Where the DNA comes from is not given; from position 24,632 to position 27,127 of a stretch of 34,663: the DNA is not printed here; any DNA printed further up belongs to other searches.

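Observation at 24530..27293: Stand-alone acetylene-hydratase-like Mo/W enzyme in a lower-GC pocket, with His replacing the catalytic Asp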

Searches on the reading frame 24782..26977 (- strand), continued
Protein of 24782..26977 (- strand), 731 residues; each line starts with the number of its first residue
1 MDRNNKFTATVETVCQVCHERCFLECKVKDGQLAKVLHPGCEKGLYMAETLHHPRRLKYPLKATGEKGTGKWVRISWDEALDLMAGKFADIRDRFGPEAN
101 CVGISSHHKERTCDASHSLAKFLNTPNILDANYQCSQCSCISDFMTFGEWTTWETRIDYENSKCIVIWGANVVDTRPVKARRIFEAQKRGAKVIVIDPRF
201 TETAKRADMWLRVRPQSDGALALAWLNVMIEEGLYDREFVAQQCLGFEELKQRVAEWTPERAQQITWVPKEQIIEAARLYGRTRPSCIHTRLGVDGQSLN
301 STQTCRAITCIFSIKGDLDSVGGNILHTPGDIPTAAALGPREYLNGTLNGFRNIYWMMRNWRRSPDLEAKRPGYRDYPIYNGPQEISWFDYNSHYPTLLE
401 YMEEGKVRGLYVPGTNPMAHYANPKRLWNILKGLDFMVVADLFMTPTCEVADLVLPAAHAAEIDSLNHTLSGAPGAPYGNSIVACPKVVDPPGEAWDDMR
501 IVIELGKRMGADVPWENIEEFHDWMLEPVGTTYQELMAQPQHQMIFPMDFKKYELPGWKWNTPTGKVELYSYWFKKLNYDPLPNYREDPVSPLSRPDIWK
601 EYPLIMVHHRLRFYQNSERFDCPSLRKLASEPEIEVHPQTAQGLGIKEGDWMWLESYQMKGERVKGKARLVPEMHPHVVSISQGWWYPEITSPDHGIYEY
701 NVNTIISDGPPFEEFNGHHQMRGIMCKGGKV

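Call 18: find_encoding_contigs(protein=P0055, flank=8000, max_places=3)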
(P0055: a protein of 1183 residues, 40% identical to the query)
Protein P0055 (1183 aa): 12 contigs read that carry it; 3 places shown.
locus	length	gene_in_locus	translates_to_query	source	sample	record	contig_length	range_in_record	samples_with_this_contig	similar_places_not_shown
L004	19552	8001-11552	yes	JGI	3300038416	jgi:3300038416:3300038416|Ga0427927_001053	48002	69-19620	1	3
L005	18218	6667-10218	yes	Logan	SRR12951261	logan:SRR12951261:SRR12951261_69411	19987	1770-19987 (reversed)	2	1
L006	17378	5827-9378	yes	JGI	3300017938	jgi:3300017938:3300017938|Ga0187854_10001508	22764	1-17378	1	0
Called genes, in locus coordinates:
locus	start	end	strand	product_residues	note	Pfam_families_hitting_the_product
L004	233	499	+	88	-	-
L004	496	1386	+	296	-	PF24624:Int_N, PF00589:Phage_integrase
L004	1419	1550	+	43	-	-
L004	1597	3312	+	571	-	PF05833:NFACT_N, PF05670:NFACT-R_1, PF18297:NFACT-R_2 (weak)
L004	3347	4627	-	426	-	PF09861:Lar_N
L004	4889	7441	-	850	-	PF11897:DUF3417, PF00343:Phosphorylase, PF28476:GlgP_C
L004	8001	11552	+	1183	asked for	PF14691:Fer4_20, PF01266:DAO (weak), PF07992:Pyr_redox_2, PF12831:FAD_oxidored (weak), PF13450:NAD_binding_8, PF13738:Pyr_redox_3, PF00384:Molybdopterin, PF01568:Molydop_binding, +2 more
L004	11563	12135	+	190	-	-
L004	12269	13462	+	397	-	PF13433:Peripla_BP_5, PF13458:Peripla_BP_6, PF01094:ANF_receptor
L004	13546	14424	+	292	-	PF02653:BPD_transp_2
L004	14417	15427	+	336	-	PF02653:BPD_transp_2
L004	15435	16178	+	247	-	PF00005:ABC_tran, PF02463:SMC_N (weak), PF13304:AAA_21 (faint), PF12399:BCA_ABC_TP_C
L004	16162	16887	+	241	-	PF00005:ABC_tran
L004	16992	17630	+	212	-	PF02607:B12-binding_2, PF02310:B12-binding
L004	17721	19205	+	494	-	PF06253:MTTB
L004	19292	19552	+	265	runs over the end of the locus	PF00809:Pterin_bind, PF03599:CdhD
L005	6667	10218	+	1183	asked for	PF14691:Fer4_20, PF01266:DAO (weak), PF07992:Pyr_redox_2, PF12831:FAD_oxidored (weak), PF13450:NAD_binding_8, PF13738:Pyr_redox_3, PF00384:Molybdopterin, PF01568:Molydop_binding, +2 more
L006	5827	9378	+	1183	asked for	PF14691:Fer4_20, PF01266:DAO (weak), PF07992:Pyr_redox_2, PF12831:FAD_oxidored (weak), PF13450:NAD_binding_8, PF13738:Pyr_redox_3, PF00384:Molybdopterin, PF01568:Molydop_binding, +2 more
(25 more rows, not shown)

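Call 22: find_related_loci(query=A1, collection=genome_contigs, flank=10000)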
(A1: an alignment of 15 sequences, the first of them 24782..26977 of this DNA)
Query A1 (731 aa) in genome_contigs; peptide patterns used: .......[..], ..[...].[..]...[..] (x = any residue, [..] = any of these).
55 stretches matched a pattern; 6 encode a relative of the query (tblastn E <= 1e-3); 6 distinct loci.
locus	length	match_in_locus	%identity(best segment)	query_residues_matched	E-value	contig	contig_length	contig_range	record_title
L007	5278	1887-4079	99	1-731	0e+0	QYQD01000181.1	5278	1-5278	MAG: Deltaproteobacteria bacterium isolate PowLak16_MAG11 c_000000091196, whole genome shotgun sequence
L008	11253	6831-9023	98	1-731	0e+0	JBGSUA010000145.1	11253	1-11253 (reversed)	MAG: Desulfatiglandaceae bacterium isolate JTS-AC421 k141_1902893, whole genome shotgun sequence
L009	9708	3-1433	67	244-730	0e+0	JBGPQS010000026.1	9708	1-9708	MAG: Thermodesulfovibrionia bacterium isolate OBJ1_062018_150_27 k141_366809_length_9708_cov_9.0000, whole genome shotgu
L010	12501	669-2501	28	4-656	1e-61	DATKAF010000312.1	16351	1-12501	MAG TPA_asm: Anaerolineales bacterium isolate SMAG_U15198 k141_3817325, whole genome shotgun sequence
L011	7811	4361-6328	25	2-695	2e-47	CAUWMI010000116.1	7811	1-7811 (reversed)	MAG: uncultured Slackia sp. isolate SRS10476988__bin21 genome assembly, contig: SRS10476988_NODE_2319_length_7811_cov_5.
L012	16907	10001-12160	31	12-727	3e-100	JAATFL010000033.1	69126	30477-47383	MAG: Coriobacteriia bacterium isolate bin_223 k141_2539049, whole genome shotgun sequence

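Call 27: search_protein_families(library=pfam, proteins=[L008:756-2540:-, L008:2812-3222:-, L008:3286-3711:+, L008:3937-5226:-, L008:5223-6446:-, L008:9215-10231:+, L008:9070-9495:+], max_evalue=0.0001)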
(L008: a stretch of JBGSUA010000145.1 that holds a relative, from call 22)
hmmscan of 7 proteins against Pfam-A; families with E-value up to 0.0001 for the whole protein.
L008:756-2540:- (594 aa): 4 families
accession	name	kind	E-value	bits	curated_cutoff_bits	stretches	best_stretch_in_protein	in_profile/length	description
PF09250.16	Prim-Pol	-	4.2e-40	138.2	22.8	1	12-186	1-158/158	Bifunctional DNA primase/polymerase, N-terminal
PF13481.12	AAA_25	-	1.5e-30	106.7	27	1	295-460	19-194/195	AAA domain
PF08708.16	PriCT_1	-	3.5e-11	43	21.1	1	215-275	6-66/67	Primase C terminal 1 (PriCT-1)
PF06745.19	ATPase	-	1.2e-07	31.8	26.6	0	399-508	109-209/231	KaiC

L008:2812-3222:- (136 aa): 1 family
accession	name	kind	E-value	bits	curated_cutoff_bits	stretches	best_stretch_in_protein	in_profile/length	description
PF01844.29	HNH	-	3.2e-05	24.4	21.4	1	68-116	1-45/47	HNH endonuclease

L008:3286-3711:+ (141 aa): 0 families

L008:3937-5226:- (429 aa): 0 families

L008:5223-6446:- (407 aa): 0 families

L008:9215-10231:+ (338 aa): 1 family
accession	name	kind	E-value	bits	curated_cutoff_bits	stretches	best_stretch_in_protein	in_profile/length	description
PF01925.25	TauE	-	2.7e-32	112.8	32.6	1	31-324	3-235/237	Sulfite exporter TauE/SafE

L008:9070-9495:+ (141 aa): 0 families

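Call 28: search_protein_families(library=ncbifam, proteins=[L001:5831-7285:+, L001:12249-13733:+, L001:13758-14096:+, L002:2196-3548:+, L002:3581-4708:+, L002:12265-13329:+, L002:13374-13850:+, L002:16904-17890:+, L002:17954-19108:+, L008:9215-10231:+], max_evalue=0.00001)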
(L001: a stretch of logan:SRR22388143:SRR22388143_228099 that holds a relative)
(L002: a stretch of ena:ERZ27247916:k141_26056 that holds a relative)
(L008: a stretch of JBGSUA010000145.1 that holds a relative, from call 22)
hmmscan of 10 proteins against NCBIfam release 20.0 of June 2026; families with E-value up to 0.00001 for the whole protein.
L001:5831-7285:+ (484 aa): 6 families
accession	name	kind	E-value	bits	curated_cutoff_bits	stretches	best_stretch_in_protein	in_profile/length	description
TIGR00813.1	sss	superfamily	1.9e-39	135.9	184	1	36-431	1-410/411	sodium/solute symporter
TIGR02119.1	panF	equivalog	2.2e-24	86.3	328.05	1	7-471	3-464/471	sodium/pantothenate symporter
TIGR02121.1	Na_Pro_sym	equivalog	7.3e-17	61.2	515.5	1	6-435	2-433/488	sodium/proline symporter PutP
TIGR03648.1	Na_symport_lg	subfamily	6.8e-15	54.5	320.75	1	11-199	4-187/547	VC_2705 family sodium/solute symporter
NF007790.0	PRK10484.1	equivalog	2.5e-13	49.7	401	1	7-436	5-444/527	solute:sodium symporter family transporter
NF006903.2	PRK09395.1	subfamily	1.1e-07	30.7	750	1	10-387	40-424/552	cation/acetate symporter ActP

L001:12249-13733:+ (494 aa): 4 families
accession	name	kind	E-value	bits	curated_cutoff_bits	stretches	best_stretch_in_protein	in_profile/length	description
TIGR00813.1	sss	superfamily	4.6e-38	131.4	184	1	47-441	1-410/411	sodium/solute symporter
TIGR03648.1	Na_symport_lg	subfamily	8e-17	60.9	320.75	2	329-457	357-488/547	VC_2705 family sodium/solute symporter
TIGR02119.1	panF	equivalog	4e-12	45.9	328.05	1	43-460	27-448/471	sodium/pantothenate symporter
TIGR02121.1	Na_Pro_sym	equivalog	5.1e-12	45.3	515.5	1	26-480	13-472/488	sodium/proline symporter PutP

L001:13758-14096:+ (112 aa): 0 families

L002:2196-3548:+ (450 aa): 2 families
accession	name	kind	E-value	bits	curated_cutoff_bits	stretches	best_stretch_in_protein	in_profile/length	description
TIGR01728.1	SsuA_fam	subfamily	2.1e-11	43.6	163.5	1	86-254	1-166/290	aliphatic sulfonate ABC transporter substrate-binding protein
TIGR01729.1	taurine_ABC_bnd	equivalog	8.6e-06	25.4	304.25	0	86-224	1-130/300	taurine ABC transporter substrate-binding protein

L002:3581-4708:+ (375 aa): 1 family
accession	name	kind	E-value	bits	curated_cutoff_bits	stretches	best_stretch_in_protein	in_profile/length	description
NF011620.1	PRK15046.1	equivalog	2.3e-06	26.6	310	0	138-335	107-298/334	2-aminoethylphosphonate ABC transporter substrate-binding protein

L002:12265-13329:+ (354 aa): 3 families
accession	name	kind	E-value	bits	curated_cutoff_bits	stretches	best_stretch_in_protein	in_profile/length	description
TIGR03261.1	phnS2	equivalog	1.8e-19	70.1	392.75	1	36-313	16-291/334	putative 2-aminoethylphosphonate ABC transporter substrate-binding protein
NF011620.1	PRK15046.1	equivalog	1.7e-15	56.6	310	1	52-321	36-301/334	2-aminoethylphosphonate ABC transporter substrate-binding protein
TIGR03227.1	PhnS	equivalog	1.3e-09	37.4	395.3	1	26-318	20-308/360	2-aminoethylphosphonate ABC transporter substrate-binding protein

L002:13374-13850:+ (158 aa): 0 families

L002:16904-17890:+ (328 aa): 0 families

L002:17954-19108:+ (384 aa): 1 family
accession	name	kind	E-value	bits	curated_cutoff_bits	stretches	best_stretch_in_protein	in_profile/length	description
NF052394.1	NodProtNoeE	equivalog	5.9e-07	28.5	500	0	10-41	11-42/387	nodulation protein NoeE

L008:9215-10231:+ (338 aa): 0 families

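Call 29: search_protein_families(library=pfam, proteins=[L007:33-1043:+, L007:1167-1655:+, L007:4871-5260:-, L004:11563-12135:+, L002:2196-3548:+, L002:13374-13850:+, L001:13758-14096:+, L008:3937-5226:-], max_evalue=0.01)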
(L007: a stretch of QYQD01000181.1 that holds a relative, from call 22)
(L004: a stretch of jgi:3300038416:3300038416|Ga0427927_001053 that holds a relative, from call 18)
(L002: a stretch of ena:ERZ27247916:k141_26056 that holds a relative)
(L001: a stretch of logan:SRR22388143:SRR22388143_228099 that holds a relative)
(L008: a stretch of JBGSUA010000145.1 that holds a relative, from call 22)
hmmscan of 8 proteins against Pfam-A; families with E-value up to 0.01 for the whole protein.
L007:33-1043:+ (336 aa): 4 families
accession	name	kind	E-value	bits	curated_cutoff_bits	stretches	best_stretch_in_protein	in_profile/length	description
PF01966.28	HD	-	3.2e-12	47.2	22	1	170-288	2-115/116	HD domain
PF01336.31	tRNA_anti-codon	-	2.2e-09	37.6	27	1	28-90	9-73/75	OB-fold nucleic acid binding domain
PF07514.17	TraI_2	-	0.0015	18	23.9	1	114-183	13-80/324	Putative helicase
PF13742.12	tRNA_anti_2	-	0.0057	17.3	27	1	29-89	34-94/95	OB-fold nucleic acid binding domain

L007:1167-1655:+ (162 aa): 1 family
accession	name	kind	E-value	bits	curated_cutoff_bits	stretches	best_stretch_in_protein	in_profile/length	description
PF00582.32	Usp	-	1.6e-27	97.2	24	1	1-142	1-141/141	Universal stress protein family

L007:4871-5260:- (129 aa): 0 families

L004:11563-12135:+ (190 aa): 0 families

L002:2196-3548:+ (450 aa): 0 families

L002:13374-13850:+ (158 aa): 0 families

L001:13758-14096:+ (112 aa): 1 family
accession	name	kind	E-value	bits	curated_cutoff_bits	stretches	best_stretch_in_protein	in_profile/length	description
PF07690.21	MFS_1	-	0.0011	18.5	33.4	1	52-104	130-182/347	Major Facilitator Superfamily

L008:3937-5226:- (429 aa): 0 families

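Call 30: find_encoding_contigs(protein=P0006, flank=10000, max_places=3)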
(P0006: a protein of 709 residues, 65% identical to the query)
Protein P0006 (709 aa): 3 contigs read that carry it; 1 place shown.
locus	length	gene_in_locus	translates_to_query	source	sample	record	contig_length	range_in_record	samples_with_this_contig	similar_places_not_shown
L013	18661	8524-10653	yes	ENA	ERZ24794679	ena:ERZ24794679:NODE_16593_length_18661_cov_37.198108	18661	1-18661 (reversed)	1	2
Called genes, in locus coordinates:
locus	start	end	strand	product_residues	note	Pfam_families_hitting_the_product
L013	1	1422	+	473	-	?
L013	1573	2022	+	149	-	-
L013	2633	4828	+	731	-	PF00384:Molybdopterin, PF01568:Molydop_binding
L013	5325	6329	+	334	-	PF13379:NMT1_2, PF04069:OpuAC (weak), PF09084:NMT1, PF12974:Phosphonate-bd (weak)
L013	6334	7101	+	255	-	PF00528:BPD_transp_1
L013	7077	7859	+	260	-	PF00005:ABC_tran, PF13304:AAA_21 (faint)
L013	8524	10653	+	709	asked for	PF00384:Molybdopterin, PF01568:Molydop_binding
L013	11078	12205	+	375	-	PF01547:SBP_bac_1 (weak), PF13531:SBP_bac_11, PF13416:SBP_bac_8, PF13343:SBP_bac_6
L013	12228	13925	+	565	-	PF00528:BPD_transp_1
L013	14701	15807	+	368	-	PF00005:ABC_tran, PF08402:TOBE_2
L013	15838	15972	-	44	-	-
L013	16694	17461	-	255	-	PF13489:Methyltransf_23, PF13649:Methyltransf_25, PF13847:Methyltransf_31, PF08241:Methyltransf_11, PF08242:Methyltransf_12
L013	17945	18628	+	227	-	-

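Call 31: find_encoding_contigs(protein=P0009, flank=10000, max_places=2)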
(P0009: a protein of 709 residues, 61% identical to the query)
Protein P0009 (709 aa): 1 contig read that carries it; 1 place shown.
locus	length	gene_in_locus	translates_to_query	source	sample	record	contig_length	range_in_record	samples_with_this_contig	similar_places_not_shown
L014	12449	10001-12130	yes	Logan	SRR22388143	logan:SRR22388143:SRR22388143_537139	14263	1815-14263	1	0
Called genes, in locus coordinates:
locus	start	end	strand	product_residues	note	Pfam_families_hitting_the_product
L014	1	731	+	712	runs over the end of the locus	PF07833:Cu_amine_oxidN1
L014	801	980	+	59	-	-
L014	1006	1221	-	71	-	-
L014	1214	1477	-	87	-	PF02604:PhdYeFM_antitox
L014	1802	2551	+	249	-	PF21845:DUF6904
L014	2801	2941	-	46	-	-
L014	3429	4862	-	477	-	PF02018:CBM_4_9 (faint)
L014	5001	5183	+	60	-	-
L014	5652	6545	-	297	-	PF00126:HTH_1, PF03466:LysR_substrate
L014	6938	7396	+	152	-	PF07331:TctB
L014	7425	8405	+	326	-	PF03401:TctC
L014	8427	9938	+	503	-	PF01970:TctA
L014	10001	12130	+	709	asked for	PF00384:Molybdopterin, PF01568:Molydop_binding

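Call 65: find_encoding_contigs(protein=P0026, flank=7000, max_places=2)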
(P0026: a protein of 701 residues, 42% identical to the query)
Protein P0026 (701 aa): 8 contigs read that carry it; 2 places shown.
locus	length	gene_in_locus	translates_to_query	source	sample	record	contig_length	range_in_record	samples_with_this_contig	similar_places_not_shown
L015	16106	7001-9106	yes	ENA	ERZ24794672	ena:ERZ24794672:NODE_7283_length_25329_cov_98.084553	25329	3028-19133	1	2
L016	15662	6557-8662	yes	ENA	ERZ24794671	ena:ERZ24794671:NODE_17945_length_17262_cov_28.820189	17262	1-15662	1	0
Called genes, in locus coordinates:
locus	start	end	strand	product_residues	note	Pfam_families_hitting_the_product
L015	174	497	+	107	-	PF25137:ADH_Fe_C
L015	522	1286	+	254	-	PF01925:TauE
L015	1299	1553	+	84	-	PF01613:Flavin_Reduct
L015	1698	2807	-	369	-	PF00724:Oxidored_FMN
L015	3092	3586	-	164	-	PF00072:Response_reg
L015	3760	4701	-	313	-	PF01144:CoA_trans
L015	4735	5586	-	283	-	PF01144:CoA_trans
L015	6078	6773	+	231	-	PF00392:GntR, PF07729:FCD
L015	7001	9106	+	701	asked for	PF00384:Molybdopterin, PF01568:Molydop_binding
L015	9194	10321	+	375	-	PF08442:ATP-grasp_2, PF13549:ATP-grasp_5, PF24948:Citrate_synth_N, PF00549:Ligase_CoA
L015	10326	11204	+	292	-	PF02629:CoA_binding, PF13380:CoA_binding_2 (weak), PF00549:Ligase_CoA, PF13607:Succ_CoA_lig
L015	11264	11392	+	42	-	-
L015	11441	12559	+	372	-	PF03480:DctP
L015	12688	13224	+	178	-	PF04290:DctQ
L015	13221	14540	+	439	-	PF06808:DctM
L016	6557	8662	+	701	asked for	PF00384:Molybdopterin, PF01568:Molydop_binding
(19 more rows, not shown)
